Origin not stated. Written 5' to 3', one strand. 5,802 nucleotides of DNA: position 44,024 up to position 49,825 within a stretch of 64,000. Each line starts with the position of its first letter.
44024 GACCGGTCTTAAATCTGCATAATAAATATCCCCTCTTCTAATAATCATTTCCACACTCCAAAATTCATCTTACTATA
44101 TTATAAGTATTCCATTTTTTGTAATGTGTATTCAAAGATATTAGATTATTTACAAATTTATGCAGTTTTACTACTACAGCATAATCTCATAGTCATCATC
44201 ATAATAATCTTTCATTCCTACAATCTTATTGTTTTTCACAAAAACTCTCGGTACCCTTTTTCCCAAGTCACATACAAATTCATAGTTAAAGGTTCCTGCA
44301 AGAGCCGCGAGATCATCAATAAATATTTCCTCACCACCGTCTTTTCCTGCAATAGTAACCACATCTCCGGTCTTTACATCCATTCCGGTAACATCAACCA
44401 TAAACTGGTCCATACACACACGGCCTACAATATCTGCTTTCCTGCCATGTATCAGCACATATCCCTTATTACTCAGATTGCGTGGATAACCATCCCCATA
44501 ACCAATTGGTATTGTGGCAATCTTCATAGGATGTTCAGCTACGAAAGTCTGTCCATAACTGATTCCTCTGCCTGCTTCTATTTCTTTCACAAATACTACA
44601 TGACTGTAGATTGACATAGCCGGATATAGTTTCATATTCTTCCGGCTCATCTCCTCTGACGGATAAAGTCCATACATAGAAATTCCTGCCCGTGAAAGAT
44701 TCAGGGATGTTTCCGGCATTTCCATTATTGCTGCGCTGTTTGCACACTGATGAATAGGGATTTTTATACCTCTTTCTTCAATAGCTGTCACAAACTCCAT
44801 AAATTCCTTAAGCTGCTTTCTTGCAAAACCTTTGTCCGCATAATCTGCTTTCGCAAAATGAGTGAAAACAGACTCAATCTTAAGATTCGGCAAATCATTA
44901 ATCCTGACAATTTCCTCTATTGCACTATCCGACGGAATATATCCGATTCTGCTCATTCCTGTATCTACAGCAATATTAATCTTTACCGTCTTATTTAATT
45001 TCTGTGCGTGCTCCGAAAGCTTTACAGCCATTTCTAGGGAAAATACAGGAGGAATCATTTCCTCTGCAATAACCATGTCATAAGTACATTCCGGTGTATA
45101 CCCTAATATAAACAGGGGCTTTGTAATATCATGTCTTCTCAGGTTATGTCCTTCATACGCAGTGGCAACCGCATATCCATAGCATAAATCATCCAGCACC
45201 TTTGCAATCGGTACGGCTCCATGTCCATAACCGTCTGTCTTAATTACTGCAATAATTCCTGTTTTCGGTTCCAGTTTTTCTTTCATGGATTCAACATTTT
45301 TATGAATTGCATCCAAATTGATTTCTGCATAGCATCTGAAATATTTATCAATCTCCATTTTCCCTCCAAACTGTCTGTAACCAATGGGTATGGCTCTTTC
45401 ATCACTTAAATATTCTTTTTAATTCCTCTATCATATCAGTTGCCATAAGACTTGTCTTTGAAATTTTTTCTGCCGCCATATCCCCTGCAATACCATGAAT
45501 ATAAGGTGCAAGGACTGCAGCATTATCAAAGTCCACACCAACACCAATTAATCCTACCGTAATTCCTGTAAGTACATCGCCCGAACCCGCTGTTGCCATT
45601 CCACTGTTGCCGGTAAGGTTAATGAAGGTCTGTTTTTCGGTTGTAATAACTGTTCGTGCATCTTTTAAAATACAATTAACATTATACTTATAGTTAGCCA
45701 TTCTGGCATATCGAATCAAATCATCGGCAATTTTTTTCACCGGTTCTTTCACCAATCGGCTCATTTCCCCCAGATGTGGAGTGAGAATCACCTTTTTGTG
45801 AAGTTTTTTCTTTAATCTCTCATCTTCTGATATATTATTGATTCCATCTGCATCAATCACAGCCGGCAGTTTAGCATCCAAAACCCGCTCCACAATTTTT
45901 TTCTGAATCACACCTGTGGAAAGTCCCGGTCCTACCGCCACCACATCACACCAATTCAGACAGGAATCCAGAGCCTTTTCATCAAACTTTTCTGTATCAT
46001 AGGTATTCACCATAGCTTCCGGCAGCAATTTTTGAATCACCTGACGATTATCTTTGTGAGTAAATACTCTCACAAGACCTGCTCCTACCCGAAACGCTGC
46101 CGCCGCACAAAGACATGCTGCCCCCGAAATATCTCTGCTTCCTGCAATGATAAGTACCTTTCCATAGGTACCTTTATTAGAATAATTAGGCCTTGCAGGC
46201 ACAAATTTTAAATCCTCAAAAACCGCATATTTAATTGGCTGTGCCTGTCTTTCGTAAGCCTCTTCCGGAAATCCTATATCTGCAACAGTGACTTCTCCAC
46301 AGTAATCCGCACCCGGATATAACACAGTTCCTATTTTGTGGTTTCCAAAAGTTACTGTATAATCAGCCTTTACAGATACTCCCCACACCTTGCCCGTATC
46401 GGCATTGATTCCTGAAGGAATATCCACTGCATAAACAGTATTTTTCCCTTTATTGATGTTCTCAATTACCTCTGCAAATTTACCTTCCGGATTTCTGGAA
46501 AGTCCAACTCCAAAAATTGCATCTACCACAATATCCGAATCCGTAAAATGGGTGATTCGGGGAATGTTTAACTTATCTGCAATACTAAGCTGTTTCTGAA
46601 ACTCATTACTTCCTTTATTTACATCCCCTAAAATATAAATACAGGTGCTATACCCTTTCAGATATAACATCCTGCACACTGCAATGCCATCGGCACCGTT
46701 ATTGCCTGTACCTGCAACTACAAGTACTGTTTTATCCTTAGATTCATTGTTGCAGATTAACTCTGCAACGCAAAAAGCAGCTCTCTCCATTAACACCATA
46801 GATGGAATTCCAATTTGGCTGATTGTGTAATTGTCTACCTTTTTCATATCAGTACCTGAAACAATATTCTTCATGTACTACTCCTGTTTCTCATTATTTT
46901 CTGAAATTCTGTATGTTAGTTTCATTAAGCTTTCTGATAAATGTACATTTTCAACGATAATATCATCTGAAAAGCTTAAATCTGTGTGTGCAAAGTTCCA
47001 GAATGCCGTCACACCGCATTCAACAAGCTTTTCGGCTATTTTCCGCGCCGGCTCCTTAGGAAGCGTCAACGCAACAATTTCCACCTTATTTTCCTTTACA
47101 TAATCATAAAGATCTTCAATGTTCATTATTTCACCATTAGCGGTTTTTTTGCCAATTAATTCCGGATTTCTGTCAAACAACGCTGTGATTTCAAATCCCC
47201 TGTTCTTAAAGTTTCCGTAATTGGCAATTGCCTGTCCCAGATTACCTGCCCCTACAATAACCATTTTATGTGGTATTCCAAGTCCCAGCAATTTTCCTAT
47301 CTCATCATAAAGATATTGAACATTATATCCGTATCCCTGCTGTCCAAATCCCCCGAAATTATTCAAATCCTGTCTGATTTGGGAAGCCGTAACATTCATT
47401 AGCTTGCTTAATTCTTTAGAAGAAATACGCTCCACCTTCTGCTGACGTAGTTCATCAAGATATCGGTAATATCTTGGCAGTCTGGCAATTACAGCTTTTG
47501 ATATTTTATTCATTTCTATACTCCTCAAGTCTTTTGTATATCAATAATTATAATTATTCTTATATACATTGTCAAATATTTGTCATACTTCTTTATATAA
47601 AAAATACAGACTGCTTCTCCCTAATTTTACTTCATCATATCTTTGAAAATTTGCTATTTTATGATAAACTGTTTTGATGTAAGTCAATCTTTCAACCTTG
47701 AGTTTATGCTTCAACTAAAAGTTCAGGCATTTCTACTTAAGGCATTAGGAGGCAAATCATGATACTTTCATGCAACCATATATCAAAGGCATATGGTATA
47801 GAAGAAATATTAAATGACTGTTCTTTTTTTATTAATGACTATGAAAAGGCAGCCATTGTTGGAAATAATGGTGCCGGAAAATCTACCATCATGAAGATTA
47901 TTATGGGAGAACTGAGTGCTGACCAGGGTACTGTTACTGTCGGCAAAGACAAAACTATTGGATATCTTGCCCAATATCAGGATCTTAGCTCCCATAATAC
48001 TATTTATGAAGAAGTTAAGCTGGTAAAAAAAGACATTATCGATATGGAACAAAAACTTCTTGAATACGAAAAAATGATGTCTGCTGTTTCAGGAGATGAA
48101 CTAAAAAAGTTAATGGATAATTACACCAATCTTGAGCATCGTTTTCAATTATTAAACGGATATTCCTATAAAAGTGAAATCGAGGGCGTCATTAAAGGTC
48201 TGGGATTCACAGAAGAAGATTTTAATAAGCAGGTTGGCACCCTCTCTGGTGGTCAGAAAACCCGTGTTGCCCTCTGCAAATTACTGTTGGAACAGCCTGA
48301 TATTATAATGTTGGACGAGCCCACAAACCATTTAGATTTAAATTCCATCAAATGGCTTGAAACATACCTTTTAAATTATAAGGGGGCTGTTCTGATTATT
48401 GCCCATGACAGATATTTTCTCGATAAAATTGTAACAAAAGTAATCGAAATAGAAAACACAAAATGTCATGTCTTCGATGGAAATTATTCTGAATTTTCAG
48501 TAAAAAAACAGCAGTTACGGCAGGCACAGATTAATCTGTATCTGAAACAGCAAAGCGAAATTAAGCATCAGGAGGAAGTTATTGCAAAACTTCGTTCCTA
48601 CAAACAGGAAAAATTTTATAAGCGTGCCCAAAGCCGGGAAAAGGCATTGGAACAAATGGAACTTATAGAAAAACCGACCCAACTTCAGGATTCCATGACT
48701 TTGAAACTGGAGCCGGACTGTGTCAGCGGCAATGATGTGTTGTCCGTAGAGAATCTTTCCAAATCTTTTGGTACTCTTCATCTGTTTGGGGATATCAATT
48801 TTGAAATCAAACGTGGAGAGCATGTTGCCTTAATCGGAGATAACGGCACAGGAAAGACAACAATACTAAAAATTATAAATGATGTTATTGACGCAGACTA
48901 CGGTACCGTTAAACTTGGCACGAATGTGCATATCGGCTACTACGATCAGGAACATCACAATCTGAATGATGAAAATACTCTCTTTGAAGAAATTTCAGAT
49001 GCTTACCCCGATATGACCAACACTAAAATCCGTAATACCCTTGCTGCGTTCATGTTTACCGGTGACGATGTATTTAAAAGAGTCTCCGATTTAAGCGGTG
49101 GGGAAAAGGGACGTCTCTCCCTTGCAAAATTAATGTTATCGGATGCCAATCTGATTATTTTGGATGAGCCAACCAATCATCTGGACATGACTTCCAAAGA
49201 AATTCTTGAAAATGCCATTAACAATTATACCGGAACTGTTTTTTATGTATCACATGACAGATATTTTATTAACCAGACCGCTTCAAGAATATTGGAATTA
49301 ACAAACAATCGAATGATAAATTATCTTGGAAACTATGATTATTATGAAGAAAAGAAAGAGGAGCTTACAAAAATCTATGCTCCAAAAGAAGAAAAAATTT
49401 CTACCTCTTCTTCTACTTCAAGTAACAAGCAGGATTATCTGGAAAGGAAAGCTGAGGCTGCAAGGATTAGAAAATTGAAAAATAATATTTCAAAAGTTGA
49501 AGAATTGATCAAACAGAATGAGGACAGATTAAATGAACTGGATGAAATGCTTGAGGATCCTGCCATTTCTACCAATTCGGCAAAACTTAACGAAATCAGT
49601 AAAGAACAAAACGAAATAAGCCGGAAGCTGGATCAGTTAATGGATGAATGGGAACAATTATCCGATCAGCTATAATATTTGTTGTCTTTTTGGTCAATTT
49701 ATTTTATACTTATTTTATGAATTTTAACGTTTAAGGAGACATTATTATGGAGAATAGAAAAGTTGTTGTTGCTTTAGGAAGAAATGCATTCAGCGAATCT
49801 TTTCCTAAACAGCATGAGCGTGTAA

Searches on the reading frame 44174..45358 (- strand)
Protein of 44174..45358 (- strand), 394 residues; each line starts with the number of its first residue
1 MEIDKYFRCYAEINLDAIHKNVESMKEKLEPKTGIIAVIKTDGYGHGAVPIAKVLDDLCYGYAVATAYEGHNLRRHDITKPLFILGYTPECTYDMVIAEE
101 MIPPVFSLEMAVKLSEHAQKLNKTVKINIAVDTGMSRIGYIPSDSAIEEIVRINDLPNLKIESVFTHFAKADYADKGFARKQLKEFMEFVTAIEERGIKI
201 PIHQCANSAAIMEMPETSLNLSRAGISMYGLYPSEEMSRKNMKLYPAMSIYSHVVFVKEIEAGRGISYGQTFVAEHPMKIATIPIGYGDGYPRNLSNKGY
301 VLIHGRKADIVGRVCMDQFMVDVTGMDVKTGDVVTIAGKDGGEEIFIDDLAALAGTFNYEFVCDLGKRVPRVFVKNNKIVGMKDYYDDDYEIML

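Call 74: search_protein_families(library=ncbifam, proteins=[window:44174-45358:-], max_evalue=0.001)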
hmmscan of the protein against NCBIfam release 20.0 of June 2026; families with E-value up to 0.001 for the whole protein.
window:44174-45358:- (394 aa): 10 families
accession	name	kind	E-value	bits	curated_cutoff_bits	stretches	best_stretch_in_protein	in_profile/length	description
TIGR00492.1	alr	equivalog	1.4e-109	366.4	168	1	10-374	4-368/369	alanine racemase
NF033131.1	vanT-G-Cterm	exception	1.9e-100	336.3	460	1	8-372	2-367/368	serine racemase VanT catalytic subunit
NF008897.0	PRK11930.1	equivalog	2.4e-92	310.3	804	1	6-375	457-821/822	bifunctional UDP-N-acetylmuramoyl-tripeptide:D-alanyl-D-alanine ligase/alanine racemase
NF033132.1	vanT-CELN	equivalog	1.1e-54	186.1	900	1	8-370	339-694/697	membrane-bound serine racemase VanT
NF002970.2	PRK03646.1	exception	5.5e-50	170.4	600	1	10-371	6-353/356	catabolic alanine racemase DadX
NF033133.1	vanT-L-cat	exception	2.1e-45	155.5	750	1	5-337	4-336/366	serine racemase VanT-L catalytic subunit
NF009879.0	PRK13340.1-4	subfamily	2.8e-45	154.9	434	1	10-375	43-406/406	alanine racemase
NF000791.0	PRK00053.2-2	equivalog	1.4e-42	146.1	218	1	12-328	5-307/340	alanine racemase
NF000792.0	PRK00053.2-3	equivalog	2.3e-42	145.4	384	1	9-374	4-359/360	alanine racemase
NF040742.1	racem_Orr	exception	2.1e-07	30.3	480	1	12-215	5-204/351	ornithine racemase Orr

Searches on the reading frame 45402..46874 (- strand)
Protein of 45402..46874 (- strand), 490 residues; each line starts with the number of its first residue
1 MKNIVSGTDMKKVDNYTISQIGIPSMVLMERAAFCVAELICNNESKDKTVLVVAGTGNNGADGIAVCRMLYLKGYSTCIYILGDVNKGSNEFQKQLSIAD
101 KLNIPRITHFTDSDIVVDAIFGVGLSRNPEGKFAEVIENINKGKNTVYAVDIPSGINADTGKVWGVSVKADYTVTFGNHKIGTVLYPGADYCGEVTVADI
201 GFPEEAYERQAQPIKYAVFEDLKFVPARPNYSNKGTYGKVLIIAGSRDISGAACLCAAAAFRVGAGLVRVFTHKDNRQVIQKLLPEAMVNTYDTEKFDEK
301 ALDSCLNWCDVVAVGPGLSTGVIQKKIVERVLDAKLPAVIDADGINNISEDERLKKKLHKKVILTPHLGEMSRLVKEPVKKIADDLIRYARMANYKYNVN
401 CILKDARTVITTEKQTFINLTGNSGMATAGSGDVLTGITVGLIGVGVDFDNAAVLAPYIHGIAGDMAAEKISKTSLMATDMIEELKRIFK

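Call 74: search_protein_families(library=ncbifam, proteins=[window:45402-46874:-], max_evalue=0.001)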
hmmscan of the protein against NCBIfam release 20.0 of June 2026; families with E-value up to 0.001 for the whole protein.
window:45402-46874:- (490 aa): 4 families
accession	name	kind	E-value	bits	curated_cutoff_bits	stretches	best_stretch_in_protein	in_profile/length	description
NF007856.0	PRK10565.1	equivalog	1.5e-85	287.8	703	1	3-488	16-497/510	bifunctional ADP-dependent NAD(P)H-hydrate dehydratase/NAD(P)H-hydrate epimerase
TIGR00196.1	yjeF_cterm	hypoth_equivalog_domain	1.9e-68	230.8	129.85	1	221-489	8-275/277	NAD(P)H-hydrate dehydratase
TIGR00197.1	yjeF_nterm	hypoth_equivalog_domain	8.6e-44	149.6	88.6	1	4-204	3-206/206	NAD(P)H-hydrate epimerase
NF006830.1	PRK09355.1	equivalog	1.3e-06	28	180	1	332-487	82-249/263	hydroxyethylthiazole kinase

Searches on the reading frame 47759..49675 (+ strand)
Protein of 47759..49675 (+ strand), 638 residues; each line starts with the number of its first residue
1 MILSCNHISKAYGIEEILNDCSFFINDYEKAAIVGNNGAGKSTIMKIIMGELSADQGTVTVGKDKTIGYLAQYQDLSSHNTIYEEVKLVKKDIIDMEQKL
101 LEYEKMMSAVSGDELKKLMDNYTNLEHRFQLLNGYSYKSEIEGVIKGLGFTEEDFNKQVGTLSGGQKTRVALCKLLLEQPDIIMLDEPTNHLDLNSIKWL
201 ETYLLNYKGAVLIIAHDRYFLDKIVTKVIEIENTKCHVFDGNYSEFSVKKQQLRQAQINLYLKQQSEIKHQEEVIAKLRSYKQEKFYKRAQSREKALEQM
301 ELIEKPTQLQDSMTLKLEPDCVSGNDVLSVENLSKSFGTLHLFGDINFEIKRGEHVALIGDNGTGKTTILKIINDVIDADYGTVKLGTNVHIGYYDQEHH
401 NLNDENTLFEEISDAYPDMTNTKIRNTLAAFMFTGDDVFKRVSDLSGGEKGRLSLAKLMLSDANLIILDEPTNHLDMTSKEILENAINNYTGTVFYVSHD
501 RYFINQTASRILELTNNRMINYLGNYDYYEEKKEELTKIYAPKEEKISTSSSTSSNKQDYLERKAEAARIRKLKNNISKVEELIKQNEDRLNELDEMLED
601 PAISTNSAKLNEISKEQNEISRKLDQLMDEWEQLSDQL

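Call 74: search_protein_families(library=ncbifam, proteins=[window:47759-49675:+], max_evalue=0.001)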
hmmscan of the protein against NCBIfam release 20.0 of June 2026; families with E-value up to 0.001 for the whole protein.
window:47759-49675:+ (638 aa): 187 families (the best 25 are shown)
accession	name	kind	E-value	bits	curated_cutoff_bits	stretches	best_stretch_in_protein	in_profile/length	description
NF008775.0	PRK11819.1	equivalog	3.2e-156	521.2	599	2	2-536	6-538/556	energy-dependent translational throttle protein EttA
TIGR03719.1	ABC_ABC_ChvD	subfamily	5.6e-148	494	806.75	2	2-535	4-535/552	energy-dependent translational throttle protein EttA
NF000355.4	ribo_prot_ABC_F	equivalog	4.4e-138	461.3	380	3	1-279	1-235/499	ribosomal protection-like ABC-F family protein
NF000514.1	ABCF_OptrA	exception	6e-130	434.6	1450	1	15-636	33-650/655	ABC-F type ribosomal protection protein OptrA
NF050005.1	ABC_ATPase_Uup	equivalog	1.8e-119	399.8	900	1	3-636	4-634/636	ATP-binding cassette ATPase Uup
NF011646.0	PRK15064.1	equivalog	9.3e-115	384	762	1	3-533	2-527/530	ABC-F family ATPase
NF000169.2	ABCF_Sal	exception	1.1e-112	377.5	725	3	111-473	80-460/542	Sal family ABC-F type ribosomal protection protein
NF008358.0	PRK11147.1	equivalog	2.2e-110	369.8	936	1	4-635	5-629/635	ABC transporter ATP-binding protein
NF043038.1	ABCF_CplR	exception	1e-107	361.1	780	4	290-538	249-493/544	ABC-F type ribosomal protection protein CplR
NF000170.2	ABCF_Vga_all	exception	5.4e-106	355.2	725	3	256-547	197-485/521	Vga family ABC-F type ribosomal protection protein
NF000168.2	ABCF_Msr_all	exception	9.6e-103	344.3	680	5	263-520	232-484/487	Msr family ABC-F type ribosomal protection protein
NF007921.0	PRK10636.1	equivalog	2.1e-101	340.2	917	1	12-638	11-628/638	ABC transporter ATP-binding protein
NF000171.1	ABCF_producer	exception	5.1e-94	315.7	800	3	4-276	5-278/541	TlrC/CarA/OleB/SrmB family ABC-F type ribosomal protection protein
NF000166.1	ABCF_CarA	exception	2.3e-80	270.4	1050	3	4-276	7-288/556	ABC-F type ribosomal protection protein Car(A)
NF000167.2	ABCF_Lsa_all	exception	1.1e-70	239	750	4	141-273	97-228/492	Lsa family ABC-F type ribosomal protection protein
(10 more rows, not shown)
